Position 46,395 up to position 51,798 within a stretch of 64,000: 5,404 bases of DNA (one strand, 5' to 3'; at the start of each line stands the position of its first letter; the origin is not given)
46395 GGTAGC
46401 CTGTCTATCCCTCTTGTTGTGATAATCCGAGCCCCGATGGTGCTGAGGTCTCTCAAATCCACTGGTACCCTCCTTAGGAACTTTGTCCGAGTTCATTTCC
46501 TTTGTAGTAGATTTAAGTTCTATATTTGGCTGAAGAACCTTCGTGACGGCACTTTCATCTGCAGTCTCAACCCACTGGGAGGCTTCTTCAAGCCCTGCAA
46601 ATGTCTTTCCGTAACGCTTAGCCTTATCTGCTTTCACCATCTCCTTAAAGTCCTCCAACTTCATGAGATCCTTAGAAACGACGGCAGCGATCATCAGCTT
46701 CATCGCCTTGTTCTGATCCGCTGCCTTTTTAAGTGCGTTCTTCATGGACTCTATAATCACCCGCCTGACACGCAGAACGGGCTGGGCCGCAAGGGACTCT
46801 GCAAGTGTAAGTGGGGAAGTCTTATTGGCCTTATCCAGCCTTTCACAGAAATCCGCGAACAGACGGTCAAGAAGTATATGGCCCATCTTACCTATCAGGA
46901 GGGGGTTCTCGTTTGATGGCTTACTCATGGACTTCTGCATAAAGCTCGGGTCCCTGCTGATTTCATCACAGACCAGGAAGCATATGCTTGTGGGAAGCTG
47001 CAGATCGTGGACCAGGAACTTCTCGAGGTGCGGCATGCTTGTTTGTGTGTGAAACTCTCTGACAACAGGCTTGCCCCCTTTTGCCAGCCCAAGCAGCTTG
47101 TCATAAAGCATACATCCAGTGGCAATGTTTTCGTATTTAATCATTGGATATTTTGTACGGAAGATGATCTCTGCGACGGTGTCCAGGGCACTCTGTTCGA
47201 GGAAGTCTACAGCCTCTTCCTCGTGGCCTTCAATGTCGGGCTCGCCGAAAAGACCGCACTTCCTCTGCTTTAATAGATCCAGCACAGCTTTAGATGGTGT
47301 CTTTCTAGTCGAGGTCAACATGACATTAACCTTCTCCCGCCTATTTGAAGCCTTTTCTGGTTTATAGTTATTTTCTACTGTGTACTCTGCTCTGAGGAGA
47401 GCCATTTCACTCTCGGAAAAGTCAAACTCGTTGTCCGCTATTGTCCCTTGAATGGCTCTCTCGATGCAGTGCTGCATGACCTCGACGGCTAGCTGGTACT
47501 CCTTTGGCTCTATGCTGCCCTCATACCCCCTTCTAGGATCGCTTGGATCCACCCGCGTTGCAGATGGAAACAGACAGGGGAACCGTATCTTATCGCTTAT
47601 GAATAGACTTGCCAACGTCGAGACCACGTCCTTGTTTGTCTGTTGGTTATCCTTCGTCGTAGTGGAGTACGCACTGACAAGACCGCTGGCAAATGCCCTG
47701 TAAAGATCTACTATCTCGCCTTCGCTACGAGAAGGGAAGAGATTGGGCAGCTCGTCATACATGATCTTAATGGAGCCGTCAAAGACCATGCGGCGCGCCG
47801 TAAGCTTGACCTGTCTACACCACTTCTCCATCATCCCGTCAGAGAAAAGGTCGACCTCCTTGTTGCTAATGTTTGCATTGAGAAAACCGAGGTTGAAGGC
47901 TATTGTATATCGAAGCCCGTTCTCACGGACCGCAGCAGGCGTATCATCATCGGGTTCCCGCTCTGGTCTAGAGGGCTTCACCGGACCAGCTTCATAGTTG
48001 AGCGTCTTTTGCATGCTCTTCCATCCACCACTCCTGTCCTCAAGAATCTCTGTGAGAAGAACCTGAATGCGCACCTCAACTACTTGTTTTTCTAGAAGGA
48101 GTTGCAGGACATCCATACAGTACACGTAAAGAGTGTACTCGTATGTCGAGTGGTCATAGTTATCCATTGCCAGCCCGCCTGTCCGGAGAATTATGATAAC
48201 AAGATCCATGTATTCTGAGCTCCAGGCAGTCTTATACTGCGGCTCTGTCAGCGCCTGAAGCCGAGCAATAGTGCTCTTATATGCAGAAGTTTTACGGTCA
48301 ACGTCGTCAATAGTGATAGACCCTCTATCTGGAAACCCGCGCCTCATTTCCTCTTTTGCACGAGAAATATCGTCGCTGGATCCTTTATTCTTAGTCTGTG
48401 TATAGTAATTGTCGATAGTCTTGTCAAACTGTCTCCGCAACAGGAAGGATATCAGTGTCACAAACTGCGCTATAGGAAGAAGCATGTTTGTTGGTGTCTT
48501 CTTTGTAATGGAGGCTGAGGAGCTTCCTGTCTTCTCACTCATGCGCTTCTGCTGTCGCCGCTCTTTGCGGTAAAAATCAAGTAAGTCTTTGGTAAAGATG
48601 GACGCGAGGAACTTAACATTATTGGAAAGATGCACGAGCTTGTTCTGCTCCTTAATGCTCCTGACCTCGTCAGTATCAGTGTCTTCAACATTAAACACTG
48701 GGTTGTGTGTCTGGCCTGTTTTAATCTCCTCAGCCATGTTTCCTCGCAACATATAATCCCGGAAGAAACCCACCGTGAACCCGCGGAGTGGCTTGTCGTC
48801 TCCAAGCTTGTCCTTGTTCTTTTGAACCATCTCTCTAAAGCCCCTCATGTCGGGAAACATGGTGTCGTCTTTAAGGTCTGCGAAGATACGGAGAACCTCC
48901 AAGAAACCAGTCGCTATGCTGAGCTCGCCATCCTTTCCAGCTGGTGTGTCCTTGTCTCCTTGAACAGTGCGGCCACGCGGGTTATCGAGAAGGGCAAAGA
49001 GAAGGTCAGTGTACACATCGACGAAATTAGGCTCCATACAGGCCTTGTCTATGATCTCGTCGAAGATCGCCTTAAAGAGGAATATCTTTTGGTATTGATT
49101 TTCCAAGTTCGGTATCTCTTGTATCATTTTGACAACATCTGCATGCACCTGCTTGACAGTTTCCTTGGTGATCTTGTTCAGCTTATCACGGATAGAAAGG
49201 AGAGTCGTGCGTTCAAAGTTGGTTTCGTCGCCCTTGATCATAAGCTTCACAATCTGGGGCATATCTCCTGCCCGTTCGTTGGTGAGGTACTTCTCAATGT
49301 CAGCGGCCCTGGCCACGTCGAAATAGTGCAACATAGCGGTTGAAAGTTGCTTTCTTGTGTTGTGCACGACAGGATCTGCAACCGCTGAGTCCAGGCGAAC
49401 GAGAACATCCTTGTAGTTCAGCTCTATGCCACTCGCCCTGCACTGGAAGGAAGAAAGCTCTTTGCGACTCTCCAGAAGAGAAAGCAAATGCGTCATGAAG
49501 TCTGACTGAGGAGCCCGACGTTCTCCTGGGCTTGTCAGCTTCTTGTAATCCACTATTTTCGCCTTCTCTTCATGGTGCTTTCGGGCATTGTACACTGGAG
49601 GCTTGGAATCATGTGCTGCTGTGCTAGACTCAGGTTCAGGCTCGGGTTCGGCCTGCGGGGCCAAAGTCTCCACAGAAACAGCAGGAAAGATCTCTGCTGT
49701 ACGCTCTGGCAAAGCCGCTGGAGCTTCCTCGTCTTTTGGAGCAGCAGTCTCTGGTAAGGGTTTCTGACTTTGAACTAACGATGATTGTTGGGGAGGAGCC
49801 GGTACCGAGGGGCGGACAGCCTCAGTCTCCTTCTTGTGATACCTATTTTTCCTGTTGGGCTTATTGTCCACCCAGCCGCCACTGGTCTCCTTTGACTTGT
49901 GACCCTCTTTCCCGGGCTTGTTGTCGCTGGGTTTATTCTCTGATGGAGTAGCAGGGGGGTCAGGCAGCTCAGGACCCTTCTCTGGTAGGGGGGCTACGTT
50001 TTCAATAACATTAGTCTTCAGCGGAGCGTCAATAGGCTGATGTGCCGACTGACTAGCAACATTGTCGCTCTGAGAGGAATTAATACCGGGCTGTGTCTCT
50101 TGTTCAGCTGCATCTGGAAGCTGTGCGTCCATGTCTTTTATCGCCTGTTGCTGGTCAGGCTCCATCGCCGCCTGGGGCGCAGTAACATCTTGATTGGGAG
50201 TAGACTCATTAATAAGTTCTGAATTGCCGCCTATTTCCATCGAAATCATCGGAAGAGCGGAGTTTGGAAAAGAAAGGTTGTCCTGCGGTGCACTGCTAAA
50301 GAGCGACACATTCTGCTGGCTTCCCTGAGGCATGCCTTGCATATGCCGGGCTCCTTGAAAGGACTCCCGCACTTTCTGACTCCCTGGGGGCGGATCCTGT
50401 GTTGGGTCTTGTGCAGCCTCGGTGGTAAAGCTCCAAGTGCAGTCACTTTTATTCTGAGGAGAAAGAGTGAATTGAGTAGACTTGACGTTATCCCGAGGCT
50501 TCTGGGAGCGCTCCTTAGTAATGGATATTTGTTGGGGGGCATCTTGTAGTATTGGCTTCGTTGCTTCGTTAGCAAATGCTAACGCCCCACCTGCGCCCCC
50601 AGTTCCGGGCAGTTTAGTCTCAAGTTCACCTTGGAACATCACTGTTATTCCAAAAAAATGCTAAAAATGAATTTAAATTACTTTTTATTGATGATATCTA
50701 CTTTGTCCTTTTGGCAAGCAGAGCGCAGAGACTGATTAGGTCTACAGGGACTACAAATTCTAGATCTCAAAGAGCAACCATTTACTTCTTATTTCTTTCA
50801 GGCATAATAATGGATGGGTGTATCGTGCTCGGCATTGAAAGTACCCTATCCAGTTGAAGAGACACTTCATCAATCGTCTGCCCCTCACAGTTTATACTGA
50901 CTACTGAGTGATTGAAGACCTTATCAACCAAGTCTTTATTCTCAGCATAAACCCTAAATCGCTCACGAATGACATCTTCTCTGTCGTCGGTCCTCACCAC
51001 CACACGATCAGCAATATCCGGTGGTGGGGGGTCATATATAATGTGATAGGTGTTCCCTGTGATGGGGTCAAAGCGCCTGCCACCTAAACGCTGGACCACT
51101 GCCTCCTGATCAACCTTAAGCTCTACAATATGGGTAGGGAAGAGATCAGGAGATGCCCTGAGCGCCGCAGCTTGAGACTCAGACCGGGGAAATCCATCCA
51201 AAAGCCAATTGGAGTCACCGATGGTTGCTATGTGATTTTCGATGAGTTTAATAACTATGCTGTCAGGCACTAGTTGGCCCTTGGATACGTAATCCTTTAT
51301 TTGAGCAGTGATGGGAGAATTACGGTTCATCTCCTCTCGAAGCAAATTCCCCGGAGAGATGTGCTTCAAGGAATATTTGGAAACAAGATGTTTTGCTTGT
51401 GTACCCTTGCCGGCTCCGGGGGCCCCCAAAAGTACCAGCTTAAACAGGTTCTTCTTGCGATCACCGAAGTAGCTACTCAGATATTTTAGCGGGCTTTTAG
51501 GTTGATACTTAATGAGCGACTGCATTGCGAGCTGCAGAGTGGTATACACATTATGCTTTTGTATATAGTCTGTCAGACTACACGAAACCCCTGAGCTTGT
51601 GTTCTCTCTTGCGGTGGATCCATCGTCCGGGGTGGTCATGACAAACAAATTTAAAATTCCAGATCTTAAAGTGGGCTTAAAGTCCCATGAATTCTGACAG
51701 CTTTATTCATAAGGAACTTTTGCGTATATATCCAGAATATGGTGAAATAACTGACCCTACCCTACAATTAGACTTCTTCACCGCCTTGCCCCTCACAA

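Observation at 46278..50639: Large MIF4G-domain, eIF4G-like protein in a lineage generally described as lacking canonical eIF4G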

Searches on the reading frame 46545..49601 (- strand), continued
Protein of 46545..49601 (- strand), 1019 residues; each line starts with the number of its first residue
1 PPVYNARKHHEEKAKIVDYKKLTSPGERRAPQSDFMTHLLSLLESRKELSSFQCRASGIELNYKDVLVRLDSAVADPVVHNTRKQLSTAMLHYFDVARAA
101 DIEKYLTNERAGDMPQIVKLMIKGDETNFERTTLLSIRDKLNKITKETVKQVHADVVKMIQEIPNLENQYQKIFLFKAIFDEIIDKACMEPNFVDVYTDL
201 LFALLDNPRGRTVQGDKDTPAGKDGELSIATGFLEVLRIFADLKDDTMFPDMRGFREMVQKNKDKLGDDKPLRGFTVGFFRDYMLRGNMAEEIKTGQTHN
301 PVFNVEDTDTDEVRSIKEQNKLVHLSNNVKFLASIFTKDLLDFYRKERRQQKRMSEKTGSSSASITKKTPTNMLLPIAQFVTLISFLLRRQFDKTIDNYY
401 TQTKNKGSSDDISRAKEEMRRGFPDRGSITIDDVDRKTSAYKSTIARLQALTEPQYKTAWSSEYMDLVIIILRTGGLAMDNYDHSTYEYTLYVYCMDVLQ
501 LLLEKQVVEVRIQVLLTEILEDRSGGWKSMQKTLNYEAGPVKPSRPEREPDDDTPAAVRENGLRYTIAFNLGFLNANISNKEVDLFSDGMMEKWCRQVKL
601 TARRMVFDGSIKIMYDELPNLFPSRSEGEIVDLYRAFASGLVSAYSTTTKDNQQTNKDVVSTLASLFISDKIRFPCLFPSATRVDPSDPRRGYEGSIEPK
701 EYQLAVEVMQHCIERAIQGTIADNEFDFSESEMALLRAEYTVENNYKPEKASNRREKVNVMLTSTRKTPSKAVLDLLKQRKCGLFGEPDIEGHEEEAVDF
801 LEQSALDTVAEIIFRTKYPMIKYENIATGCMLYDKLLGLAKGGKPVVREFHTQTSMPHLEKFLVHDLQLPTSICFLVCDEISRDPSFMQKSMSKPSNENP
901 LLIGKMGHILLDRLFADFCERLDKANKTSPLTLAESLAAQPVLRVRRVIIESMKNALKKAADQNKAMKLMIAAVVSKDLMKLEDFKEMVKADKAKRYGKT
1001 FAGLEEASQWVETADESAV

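Call 38: find_encoding_contigs(protein=P0008, flank=5000, max_places=3)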
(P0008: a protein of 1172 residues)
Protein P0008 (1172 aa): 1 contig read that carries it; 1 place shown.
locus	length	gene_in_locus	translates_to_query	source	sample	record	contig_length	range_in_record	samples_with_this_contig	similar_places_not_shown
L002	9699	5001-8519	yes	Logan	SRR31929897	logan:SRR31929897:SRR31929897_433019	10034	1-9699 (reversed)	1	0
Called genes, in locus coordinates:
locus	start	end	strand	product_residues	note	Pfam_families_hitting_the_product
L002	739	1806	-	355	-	PF01148:CTP_transf_1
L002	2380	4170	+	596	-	PF00270:DEAD, PF04851:ResIII (weak), PF00271:Helicase_C, PF22590:Cas3-like_C_2 (faint)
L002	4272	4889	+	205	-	PF03357:Snf7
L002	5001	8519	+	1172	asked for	-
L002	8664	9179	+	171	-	PF01625:PMSR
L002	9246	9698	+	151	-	?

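Call 41: find_homologous_proteins(query=A4, max_evalue=10)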
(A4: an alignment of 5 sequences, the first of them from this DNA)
Query A4 (5 sequences) (926 aa, profile of the alignment): 2 proteins with E <= 10 among 8000 candidates.
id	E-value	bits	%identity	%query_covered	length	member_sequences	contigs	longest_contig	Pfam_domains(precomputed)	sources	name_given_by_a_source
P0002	0.0e+0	1441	81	100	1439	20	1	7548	-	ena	-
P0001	0.0e+0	1439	100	100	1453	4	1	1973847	-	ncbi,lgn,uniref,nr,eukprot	ncbi:hypothetical protein GL50803_00137753 [Giardia duodenalis]|uniref:Uncharacterized protein n=1 T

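Call 45: search_protein_families(library=pfam, proteins=[P0010, P0008], max_evalue=10)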
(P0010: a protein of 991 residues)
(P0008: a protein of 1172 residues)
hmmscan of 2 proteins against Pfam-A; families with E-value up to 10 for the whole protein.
P0010 (991 aa): 2 families
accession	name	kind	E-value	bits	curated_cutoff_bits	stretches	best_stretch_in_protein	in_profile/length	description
PF02854.25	MIF4G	-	0.00082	19.6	30.8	2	174-257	1-67/203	MIF4G domain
PF09719.15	C_GCAxxG_C_C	-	0.016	15.7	27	1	170-227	61-115/118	Putative redox-active protein (C_GCAxxG_C_C)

P0008 (1172 aa): 1 family
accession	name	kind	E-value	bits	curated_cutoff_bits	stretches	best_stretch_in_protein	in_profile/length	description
PF10155.14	CNOT11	-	0.041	14.5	25.9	1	396-449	38-92/125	CCR4-NOT transcription complex subunit 11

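Call 52: predict_structure(alignment_id=A4)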
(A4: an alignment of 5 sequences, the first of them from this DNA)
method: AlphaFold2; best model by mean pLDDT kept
length: 926 residues; sequences in the alignment: 5
mean_pLDDT: 71.9   pTM: 0.48
mean pLDDT of the five models: 71.9, 68.3, 67.1, 64.4, 60.1
residues with pLDDT >= 90: 112; 70-90: 461; 50-70: 197; < 50: 156
segments of 3 or more residues with pLDDT < 50: 1-9, 11-25, 27-37, 123-135, 269-278, 447-449, 653-679, 694-709, 728-733, 750-764, 802-814, 905-915, 924-926
pLDDT, mean of each block of 10 residues (from residue 1): 43 45 44 50 85 85 89 90 91 90 85 82 41 54 89 79 88 77 82 88 87 82 82 88 89 75 57 44 75 88 89 70 85 83 86 89 83 88 86 82 92 88 87 80 61 73 85 88 79 63 89 89 88 71 89 81 78 90 83 67 67 84 81 69 73 44 29 36 65 45 39 70 61 51 53 39 52 68 57 57 46 52 78 69 76 61 74 79 81 68 46 47 46
secondary structure, 60 per line:
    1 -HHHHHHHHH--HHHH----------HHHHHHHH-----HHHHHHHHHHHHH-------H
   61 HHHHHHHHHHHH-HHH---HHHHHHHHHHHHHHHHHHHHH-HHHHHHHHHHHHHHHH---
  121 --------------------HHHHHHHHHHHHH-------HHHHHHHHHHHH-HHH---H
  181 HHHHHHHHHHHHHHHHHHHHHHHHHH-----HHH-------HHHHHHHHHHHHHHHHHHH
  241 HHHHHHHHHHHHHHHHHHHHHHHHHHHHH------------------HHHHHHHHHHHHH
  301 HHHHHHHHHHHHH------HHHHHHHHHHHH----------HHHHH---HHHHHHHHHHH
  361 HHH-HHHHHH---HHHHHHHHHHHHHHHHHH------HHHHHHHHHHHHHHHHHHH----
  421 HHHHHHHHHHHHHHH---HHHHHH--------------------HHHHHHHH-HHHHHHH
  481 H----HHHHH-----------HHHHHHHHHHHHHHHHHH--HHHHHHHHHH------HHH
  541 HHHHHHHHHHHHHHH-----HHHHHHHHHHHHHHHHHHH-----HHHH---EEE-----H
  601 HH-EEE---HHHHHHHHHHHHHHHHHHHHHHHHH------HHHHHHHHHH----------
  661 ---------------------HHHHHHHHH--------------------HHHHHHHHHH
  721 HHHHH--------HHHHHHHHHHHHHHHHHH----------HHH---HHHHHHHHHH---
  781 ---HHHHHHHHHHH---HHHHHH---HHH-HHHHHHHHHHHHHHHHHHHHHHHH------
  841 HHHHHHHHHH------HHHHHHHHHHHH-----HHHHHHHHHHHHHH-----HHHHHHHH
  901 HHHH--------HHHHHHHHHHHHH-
elements in order (helices of 4 or more, strands of 3 or more residues): H2-10 H13-16 H27-34 H40-52 H60-72 H80-100 H102-117 H141-153 H161-172 H180-206 H222-269 H288-313 H320-331 H342-346 H350-363 H365-370 H374-391 H398-416 H421-435 H439-444 H465-472 H474-481 H486-490 H502-519 H522-531 H538-555 H561-579 H585-588 E592-594 E604-606 H610-634 H641-650 H682-690 H711-725 H734-751 H768-777 H784-794 H798-803 H811-834 H841-850 H857-868 H874-887 H893-904 H913-925

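Call 55: fold_search(model_id=the predicted structure, library=pdb)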
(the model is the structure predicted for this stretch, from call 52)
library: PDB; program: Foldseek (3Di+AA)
matches with E <= 10: 445; with E <= 0.001: 0
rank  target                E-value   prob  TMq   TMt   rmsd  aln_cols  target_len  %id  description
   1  7q3l_A                2.2e-03  0.89  0.12  0.13  25.3      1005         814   10  Human 17S U2 snRNP 5' domain (released 2022-03-30)
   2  6en4_C                2.4e-03  0.75  0.11  0.11  25.8      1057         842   10  SF3b core in complex with a splicing modulator (released 2018-06-20)
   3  7bii_A                4.6e-03  0.91  0.16  0.10  23.1      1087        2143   10  Crystal structure of Nematocida HUWE1 (released 2021-07-28)
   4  3zjy_B                5.4e-03  0.84  0.14  0.14  28.1      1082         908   11  Crystal Structure of Importin 13 - RanGTP - eIF1A complex (released 2013-04-10)
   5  4xri                  5.4e-03  0.82  0.13  0.13  28.6      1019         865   10  Crystal Structure of Importin Beta in an Ammonium Sulfate Condition (released 2016-01-27)
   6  8cdj_D                6.0e-03  0.80  0.14  0.15  26.6      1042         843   12  CAND1 b-hairpin++-SCF-SKP2 CAND1 rolling SCF engaged (released 2023-04-19)
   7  5t8v                  6.2e-03  0.72  0.13  0.11  24.6      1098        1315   10  Chaetomium thermophilum cohesin loader SCC2, C-terminal fragment (released 2016-10-19)
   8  4zj7_A                8.3e-03  0.63  0.12  0.12  31.2      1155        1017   12  Crystal structure of the karyopherin Kap121p bound to the extreme C-terminus of the protein phosphatase Cdc14p (released 2015-06-03)
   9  3w3w_A                8.6e-03  0.60  0.13  0.12  30.6      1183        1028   11  Crystal structure of Kap121p bound to Ste12p (released 2013-04-10)
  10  5w0v_A                1.0e-02  0.57  0.12  0.11  32.8      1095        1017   12  Crystal structure of full-length Kluyveromyces lactis Kap123 with histone H4 1-34 (released 2017-11-01)
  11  5oqo_A                1.2e-02  0.54  0.11  0.12  27.4       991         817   11  Crystal structure of the S. cerevisiae condensin Ycg1-Brn1 subcomplex bound to DNA (crystal form II) (released 2017-10-18)
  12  2xwu_B                1.4e-02  0.54  0.12  0.12  26.5      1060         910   11  CRYSTAL STRUCTURE OF IMPORTIN 13 - UBC9 COMPLEX (released 2010-12-29)
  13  2qna_A                1.6e-02  0.77  0.15  0.17  24.5       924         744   11  Crystal structure of human Importin-beta (127-876) in complex with the IBB-domain of Snurportin1 (1-65) (released 2008-04-08)
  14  5h2v_A                1.7e-02  0.41  0.11  0.10  31.2      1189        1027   10  Crystal structure of the karyopherin Kap121p bound to the SUMO protease Ulp1p (released 2016-12-14)
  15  5j3v_A                2.2e-02  0.47  0.12  0.12  29.5      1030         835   10  Crystal structure of human Karyopherin-beta2 bound to the histone H3 tail (released 2016-09-21)
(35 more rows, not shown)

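Call 67: find_encoding_contigs(protein=P0013, flank=8000, max_places=2)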
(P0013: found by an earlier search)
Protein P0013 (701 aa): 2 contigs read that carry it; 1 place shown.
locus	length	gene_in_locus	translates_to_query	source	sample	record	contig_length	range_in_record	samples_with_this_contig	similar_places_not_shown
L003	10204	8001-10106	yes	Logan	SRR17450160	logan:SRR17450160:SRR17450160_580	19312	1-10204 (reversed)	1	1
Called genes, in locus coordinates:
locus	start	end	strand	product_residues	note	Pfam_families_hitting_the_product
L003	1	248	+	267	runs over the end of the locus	-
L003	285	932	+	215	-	-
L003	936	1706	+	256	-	-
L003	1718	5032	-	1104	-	PF01624:MutS_I, PF05192:MutS_III, PF00488:MutS_V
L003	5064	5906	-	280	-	PF03850:Tfb4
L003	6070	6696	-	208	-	PF03637:Mob1_phocein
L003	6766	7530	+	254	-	PF09174:Maf1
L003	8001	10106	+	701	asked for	PF00069:Pkinase, PF07714:PK_Tyr_Ser-Thr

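Call 79: find_related_loci(query=A4, collection=metagenome_contigs, flank=3000)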
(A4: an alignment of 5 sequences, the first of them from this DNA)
Query A4 (926 aa) in metagenome_contigs; peptide patterns used: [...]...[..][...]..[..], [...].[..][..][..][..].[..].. (x = any residue, [..] = any of these).
388 stretches matched a pattern, but none encodes a relative of the query by tblastn (E <= 1e-3).

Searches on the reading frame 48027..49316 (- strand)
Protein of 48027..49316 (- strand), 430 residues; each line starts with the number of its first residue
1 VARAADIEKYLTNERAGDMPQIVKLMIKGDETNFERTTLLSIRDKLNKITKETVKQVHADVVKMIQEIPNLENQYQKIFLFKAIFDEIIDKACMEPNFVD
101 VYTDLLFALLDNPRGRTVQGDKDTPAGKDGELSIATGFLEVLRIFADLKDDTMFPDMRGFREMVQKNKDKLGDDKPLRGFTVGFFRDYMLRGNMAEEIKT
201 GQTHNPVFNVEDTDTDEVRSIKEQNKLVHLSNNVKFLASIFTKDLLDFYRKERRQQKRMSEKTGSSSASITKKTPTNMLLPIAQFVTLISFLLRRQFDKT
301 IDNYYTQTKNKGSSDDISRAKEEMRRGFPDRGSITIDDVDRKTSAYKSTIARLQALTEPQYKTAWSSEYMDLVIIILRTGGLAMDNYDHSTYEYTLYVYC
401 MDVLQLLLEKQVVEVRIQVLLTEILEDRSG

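Call 45: search_protein_families(library=pfam, proteins=[window:48027-49316:-], max_evalue=10)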
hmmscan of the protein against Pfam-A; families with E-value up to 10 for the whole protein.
window:48027-49316:- (430 aa): 2 families
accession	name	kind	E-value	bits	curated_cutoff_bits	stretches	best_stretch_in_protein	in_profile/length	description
PF07583.16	PSCyt2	-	0.014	15.8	29.8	1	340-399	50-106/209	Protein of unknown function (DUF1549)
PF24437.2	INTS7_HB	-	0.076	13.5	23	1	319-377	32-90/182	Integrator complex subunit 7 helical bundle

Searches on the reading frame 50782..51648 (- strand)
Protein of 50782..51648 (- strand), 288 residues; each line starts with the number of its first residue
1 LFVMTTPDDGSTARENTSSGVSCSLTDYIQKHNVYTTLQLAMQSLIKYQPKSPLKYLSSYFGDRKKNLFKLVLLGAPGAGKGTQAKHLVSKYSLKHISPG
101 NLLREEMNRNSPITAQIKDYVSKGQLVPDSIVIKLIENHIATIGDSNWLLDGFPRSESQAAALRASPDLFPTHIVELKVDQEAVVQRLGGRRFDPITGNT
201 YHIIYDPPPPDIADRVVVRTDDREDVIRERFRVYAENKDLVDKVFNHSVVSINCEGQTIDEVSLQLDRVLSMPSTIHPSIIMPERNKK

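Call 24: search_protein_families(library=pfam, proteins=[window:50782-51648:-], max_evalue=0.001)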
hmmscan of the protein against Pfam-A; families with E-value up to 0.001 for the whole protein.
window:50782-51648:- (288 aa): 4 families
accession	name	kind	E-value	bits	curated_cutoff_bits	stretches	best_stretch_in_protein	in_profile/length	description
PF00406.28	ADK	-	1.5e-38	132.8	26.8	1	73-244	1-145/151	Adenylate kinase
PF13207.12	AAA_17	-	5.4e-26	91.9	27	1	74-191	1-122/136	AAA domain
PF13238.12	AAA_18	-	6.7e-05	23.8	29.4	1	72-192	2-112/128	AAA domain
PF13671.12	AAA_33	-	0.0002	22.1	27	0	72-193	3-120/143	AAA domain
